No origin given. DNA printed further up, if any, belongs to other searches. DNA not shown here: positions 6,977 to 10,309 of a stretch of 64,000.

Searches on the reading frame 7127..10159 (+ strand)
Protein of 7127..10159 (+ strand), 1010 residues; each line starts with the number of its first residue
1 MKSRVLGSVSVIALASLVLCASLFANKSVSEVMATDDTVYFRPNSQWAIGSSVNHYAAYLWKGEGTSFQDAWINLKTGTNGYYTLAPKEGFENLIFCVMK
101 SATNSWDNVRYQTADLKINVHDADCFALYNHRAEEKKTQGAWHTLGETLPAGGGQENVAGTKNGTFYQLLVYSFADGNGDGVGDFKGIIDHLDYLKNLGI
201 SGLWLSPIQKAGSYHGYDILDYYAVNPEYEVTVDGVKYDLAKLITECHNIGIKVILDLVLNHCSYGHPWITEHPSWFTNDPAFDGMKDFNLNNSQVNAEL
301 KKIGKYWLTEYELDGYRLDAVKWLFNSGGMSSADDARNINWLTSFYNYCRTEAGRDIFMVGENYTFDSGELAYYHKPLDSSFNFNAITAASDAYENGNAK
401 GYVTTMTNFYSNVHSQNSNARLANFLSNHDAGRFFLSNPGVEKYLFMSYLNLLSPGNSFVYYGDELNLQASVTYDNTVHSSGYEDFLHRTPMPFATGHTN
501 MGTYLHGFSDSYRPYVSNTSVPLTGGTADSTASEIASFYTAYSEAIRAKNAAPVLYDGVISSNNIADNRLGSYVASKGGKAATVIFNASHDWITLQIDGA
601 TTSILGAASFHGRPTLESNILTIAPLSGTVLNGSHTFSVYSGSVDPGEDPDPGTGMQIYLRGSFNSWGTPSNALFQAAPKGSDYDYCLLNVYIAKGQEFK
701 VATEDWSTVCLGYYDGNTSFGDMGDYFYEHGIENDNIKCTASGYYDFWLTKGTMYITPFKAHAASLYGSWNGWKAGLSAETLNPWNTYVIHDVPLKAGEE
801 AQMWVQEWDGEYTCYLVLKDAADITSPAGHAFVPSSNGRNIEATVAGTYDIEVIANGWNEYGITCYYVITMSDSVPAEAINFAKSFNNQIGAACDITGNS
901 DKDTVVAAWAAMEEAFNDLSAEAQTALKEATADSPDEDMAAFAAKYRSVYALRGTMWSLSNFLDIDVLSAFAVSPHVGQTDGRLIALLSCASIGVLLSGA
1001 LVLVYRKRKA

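Call 61: search_protein_families(library=pfam, proteins=[window:7127-10159:+], max_evalue=0.00001)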
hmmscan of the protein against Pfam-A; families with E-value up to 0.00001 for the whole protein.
window:7127-10159:+ (1010 aa): 2 families
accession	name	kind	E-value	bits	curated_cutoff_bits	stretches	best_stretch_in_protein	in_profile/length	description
PF00128.31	Alpha-amylase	-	2.7e-57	195.4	22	2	168-275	1-104/446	Alpha amylase, catalytic domain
PF14701.12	hDGE_amylase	-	4e-06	26.6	27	1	183-275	19-115/439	Glycogen debranching enzyme, glucanotransferase domain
